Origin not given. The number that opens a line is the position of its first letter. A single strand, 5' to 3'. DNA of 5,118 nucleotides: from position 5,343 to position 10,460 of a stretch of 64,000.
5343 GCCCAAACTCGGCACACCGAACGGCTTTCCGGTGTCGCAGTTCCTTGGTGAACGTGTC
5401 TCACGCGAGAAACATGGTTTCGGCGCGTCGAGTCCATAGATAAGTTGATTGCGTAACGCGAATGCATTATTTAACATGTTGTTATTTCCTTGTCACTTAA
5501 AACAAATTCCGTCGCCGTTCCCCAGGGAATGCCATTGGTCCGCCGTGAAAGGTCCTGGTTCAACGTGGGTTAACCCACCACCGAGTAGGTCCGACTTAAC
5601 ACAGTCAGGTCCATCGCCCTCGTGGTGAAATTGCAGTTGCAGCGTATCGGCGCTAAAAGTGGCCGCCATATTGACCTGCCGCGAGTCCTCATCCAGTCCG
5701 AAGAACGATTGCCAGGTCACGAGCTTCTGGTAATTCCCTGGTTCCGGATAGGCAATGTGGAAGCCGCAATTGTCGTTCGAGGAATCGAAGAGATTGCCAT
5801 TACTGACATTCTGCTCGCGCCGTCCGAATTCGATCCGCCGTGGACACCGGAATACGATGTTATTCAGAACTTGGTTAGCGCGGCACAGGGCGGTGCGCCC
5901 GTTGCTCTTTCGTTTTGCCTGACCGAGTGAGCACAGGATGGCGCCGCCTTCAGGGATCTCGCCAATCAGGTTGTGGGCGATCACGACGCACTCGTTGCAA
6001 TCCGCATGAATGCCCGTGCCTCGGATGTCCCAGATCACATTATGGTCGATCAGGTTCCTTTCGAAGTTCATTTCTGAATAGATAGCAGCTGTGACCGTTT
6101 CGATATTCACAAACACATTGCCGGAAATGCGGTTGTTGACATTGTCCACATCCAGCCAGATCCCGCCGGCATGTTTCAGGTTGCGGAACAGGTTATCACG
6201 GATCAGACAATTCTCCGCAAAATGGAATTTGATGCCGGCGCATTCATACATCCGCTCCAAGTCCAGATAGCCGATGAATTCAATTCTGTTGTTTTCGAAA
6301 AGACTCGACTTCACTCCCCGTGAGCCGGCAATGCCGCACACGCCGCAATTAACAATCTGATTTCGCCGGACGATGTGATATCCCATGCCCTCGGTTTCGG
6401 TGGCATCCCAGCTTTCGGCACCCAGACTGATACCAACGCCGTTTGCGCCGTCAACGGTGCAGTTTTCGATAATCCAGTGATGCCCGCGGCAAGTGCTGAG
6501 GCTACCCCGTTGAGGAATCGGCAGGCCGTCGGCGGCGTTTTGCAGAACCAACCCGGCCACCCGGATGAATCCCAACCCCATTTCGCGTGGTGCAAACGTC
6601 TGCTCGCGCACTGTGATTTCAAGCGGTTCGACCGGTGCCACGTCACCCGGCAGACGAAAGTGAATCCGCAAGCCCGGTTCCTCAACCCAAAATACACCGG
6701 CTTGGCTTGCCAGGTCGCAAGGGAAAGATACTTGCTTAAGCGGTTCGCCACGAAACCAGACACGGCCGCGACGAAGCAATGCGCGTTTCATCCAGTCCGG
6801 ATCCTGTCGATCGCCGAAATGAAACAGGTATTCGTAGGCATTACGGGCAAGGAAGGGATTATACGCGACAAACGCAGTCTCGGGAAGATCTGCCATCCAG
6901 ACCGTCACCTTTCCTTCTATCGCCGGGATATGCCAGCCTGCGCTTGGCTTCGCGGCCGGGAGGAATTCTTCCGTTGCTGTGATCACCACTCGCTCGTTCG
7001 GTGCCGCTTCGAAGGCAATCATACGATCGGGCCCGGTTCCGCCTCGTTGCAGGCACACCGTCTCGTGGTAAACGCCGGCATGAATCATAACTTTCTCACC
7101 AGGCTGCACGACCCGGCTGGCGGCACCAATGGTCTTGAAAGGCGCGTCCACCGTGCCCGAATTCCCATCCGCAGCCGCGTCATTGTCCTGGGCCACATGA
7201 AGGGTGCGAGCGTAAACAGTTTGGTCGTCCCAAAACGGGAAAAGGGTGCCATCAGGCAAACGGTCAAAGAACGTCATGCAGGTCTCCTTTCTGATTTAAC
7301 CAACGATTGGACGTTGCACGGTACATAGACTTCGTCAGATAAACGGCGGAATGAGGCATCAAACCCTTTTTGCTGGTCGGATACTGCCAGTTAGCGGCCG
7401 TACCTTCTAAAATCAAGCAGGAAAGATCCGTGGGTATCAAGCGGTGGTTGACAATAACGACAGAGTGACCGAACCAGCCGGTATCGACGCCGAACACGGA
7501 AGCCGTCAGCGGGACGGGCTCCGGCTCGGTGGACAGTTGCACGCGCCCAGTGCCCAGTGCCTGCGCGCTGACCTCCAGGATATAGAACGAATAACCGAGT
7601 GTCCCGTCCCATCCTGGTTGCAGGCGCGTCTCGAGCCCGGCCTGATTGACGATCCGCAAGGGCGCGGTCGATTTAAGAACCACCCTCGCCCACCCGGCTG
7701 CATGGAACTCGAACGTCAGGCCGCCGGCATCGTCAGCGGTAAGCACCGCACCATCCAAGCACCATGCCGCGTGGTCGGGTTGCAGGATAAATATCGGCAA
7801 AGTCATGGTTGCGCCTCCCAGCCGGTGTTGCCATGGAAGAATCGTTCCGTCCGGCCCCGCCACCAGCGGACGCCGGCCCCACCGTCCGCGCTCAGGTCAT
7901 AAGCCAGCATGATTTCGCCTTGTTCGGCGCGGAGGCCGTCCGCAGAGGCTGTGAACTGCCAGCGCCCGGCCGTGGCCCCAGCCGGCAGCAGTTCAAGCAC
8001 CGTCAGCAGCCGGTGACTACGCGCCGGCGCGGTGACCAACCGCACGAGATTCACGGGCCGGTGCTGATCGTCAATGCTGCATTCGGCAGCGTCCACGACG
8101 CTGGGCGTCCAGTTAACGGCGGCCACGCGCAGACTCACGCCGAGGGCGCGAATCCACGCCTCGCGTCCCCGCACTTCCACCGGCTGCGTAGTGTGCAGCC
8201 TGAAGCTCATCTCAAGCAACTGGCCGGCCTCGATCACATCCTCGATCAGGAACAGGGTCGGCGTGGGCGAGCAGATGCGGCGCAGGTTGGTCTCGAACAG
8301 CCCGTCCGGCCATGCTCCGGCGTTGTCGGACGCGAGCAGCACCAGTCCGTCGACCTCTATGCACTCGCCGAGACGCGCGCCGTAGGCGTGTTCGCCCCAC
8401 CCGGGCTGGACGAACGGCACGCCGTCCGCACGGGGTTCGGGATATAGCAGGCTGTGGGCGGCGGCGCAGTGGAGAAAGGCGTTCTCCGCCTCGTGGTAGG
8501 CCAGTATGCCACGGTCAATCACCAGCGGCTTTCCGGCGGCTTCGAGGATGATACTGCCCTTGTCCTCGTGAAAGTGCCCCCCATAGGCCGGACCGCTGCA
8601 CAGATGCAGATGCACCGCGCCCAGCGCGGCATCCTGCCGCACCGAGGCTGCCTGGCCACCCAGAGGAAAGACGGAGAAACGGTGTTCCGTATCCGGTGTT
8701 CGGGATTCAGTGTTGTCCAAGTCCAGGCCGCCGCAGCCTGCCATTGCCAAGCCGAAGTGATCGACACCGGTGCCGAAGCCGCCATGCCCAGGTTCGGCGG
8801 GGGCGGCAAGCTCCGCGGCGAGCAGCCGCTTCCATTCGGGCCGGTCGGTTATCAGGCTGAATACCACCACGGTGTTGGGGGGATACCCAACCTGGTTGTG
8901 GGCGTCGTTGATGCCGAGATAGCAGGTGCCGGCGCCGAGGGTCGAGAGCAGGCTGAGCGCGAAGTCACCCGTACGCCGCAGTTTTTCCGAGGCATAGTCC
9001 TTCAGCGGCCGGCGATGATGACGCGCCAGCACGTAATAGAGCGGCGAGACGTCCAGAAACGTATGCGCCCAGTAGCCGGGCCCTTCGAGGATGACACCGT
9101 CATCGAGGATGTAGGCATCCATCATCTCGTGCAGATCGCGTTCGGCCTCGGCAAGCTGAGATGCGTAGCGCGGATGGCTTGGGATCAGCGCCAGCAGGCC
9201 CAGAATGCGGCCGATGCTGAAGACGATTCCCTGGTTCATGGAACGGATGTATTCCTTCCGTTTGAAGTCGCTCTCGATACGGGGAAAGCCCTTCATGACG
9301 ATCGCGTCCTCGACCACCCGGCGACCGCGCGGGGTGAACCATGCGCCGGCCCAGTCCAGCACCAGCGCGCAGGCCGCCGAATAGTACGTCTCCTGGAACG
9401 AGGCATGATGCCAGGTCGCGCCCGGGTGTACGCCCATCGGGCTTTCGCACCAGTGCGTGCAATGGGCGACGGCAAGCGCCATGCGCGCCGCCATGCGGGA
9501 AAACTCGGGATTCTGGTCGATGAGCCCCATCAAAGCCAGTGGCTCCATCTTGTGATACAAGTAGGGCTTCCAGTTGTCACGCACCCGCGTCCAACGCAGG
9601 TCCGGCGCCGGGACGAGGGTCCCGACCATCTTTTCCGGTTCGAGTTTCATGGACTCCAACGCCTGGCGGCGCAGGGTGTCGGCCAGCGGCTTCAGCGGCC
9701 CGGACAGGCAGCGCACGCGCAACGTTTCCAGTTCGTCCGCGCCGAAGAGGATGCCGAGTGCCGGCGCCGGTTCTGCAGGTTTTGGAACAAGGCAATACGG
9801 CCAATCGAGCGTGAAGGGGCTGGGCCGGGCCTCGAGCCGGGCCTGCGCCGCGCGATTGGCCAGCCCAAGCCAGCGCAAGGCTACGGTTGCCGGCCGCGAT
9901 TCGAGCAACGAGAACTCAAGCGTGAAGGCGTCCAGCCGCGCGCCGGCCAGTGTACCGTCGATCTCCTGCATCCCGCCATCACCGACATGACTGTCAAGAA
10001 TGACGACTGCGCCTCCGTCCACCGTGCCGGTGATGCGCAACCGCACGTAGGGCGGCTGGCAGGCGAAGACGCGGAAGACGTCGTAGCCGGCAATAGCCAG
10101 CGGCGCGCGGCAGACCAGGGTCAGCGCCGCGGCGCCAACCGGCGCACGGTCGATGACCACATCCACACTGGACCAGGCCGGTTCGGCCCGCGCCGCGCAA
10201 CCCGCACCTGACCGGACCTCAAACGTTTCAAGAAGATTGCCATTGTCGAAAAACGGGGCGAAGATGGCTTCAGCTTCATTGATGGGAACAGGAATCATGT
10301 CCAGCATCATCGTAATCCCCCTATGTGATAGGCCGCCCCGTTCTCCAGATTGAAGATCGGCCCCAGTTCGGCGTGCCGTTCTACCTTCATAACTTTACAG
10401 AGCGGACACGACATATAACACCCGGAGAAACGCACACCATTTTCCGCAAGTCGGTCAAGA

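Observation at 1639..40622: Two DUF4838-like::FGE-domain fusion paralogs with strongly different base composition, and the FGE domain lacks the catalytic Cys pair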

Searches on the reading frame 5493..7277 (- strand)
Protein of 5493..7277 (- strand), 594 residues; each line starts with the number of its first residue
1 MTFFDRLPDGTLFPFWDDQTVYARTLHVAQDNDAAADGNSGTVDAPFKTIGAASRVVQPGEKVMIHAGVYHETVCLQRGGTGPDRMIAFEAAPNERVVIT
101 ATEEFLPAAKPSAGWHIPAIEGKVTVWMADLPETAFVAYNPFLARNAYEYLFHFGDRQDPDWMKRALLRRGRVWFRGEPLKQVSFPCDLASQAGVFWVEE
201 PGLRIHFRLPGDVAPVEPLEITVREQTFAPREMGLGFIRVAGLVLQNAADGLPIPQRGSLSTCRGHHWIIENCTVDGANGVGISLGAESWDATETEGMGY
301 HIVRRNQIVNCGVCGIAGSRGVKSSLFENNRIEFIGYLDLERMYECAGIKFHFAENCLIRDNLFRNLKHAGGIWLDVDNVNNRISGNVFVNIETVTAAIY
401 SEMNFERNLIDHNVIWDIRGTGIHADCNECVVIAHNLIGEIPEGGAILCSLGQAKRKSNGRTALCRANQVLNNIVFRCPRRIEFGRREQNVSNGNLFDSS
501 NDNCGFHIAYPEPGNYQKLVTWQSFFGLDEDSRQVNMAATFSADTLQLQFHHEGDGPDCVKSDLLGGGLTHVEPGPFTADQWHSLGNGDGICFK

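Call 25: search_protein_families(library=pfam, proteins=[window:5493-7277:-], max_evalue=0.001)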
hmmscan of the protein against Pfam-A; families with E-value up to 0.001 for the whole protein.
window:5493-7277:- (594 aa): 3 families
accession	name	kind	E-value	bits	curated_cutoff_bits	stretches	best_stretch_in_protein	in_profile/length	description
PF13229.12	Beta_helix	-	1.4e-10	41.5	25.9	1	267-437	10-157/158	Right handed beta helix region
PF05048.19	NosD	-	2e-07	31.1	23.6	1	347-443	61-150/212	Periplasmic copper-binding protein (NosD)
PF07602.17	DUF1565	-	0.00087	19.1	20.3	0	37-73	5-41/257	Protein of unknown function (DUF1565)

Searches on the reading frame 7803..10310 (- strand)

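Call 25: search_protein_families(library=pfam, proteins=[window:7803-10310:-], max_evalue=0.001)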
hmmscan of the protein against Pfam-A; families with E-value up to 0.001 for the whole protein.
window:7803-10310:- (835 aa): 1 family
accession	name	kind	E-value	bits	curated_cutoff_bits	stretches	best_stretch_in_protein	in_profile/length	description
PF07940.18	Hepar_II_III_C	-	2.3e-07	31.1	24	1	559-803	19-210/237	Heparinase II/III-like, C-terminal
